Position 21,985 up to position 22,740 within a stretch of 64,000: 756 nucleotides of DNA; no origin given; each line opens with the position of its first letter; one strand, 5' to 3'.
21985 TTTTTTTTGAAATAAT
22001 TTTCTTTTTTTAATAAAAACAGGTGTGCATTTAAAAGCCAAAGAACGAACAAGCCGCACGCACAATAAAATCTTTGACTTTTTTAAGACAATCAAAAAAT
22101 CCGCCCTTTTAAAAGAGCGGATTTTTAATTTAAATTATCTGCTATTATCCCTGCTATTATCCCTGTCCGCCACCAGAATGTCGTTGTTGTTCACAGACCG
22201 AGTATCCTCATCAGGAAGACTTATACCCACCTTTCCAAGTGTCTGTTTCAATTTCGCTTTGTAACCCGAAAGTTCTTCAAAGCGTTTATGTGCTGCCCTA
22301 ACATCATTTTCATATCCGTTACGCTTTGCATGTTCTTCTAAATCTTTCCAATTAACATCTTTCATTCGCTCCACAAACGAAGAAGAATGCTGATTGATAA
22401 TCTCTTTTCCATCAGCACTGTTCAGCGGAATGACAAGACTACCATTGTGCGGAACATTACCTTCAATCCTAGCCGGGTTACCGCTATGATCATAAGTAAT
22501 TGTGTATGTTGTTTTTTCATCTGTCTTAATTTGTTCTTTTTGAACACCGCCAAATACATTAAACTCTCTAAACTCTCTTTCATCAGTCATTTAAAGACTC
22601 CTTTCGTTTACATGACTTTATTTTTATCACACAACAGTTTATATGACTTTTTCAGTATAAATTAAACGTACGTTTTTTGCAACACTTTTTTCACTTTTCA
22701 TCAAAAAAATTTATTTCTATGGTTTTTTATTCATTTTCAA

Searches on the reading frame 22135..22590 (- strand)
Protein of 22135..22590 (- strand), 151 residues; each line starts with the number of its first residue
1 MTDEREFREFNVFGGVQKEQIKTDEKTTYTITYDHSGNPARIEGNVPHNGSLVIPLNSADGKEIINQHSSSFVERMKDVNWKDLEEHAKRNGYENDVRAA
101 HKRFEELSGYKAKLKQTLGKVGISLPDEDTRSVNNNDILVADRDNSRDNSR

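Call 18: find_encoding_contigs(protein=window:22135-22590:-, flank=3000, max_places=10)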
Protein window:22135-22590:- (151 aa): 5 contigs read that carry it; 2 places shown.
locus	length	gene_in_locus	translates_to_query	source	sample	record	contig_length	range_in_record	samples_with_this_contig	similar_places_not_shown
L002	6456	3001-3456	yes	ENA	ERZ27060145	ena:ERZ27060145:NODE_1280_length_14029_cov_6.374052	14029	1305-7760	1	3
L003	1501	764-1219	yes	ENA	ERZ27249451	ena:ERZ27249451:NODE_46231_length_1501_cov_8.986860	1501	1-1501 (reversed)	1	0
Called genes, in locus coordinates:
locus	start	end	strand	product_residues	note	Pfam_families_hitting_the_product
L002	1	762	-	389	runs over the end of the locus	PF00753:Lactamase_B, PF19583:ODP, PF00258:Flavodoxin_1 (weak), PF12724:Flavodoxin_5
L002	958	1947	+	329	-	PF04015:DUF362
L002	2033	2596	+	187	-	PF03358:FMN_red (weak), PF12682:Flavodoxin_4, PF12724:Flavodoxin_5 (faint)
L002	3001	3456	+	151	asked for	-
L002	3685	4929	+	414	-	PF12704:MacB_PCD, PF02687:FtsX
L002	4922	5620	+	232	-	PF00005:ABC_tran, PF02463:SMC_N (faint), PF13304:AAA_21 (faint)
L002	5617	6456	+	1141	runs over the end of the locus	PF02811:PHP, PF07733:DNA_pol3_alpha, PF17657:DNA_pol3_finger, PF14579:HHH_6, PF01336:tRNA_anti-codon (faint)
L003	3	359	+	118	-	?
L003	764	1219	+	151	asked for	-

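Call 26: search_protein_families(library=pfam, proteins=[window:22135-22590:-], max_evalue=0.01)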
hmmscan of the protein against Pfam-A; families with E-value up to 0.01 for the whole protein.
window:22135-22590:- (151 aa): 0 families

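Call 38: find_homologous_proteins(query=window:22135-22590:-, max_evalue=0.001)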
Query window:22135-22590:- (151 aa): 1 proteins with E <= 0.001 among 33 candidates.
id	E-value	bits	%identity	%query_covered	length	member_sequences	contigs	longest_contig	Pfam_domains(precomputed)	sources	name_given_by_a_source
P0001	7.8e-84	297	94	97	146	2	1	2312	-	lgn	-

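Call 39: find_encoding_contigs(protein=P0001, flank=3000)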
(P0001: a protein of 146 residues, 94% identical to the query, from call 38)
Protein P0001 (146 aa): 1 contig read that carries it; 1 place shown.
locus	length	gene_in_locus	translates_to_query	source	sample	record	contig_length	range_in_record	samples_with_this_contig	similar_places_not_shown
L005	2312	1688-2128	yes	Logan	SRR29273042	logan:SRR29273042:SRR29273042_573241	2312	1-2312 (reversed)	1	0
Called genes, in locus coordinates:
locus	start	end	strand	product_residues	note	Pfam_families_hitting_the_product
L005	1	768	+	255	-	?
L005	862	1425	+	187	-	PF03358:FMN_red (weak), PF12682:Flavodoxin_4, PF12724:Flavodoxin_5 (faint)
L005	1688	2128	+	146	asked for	-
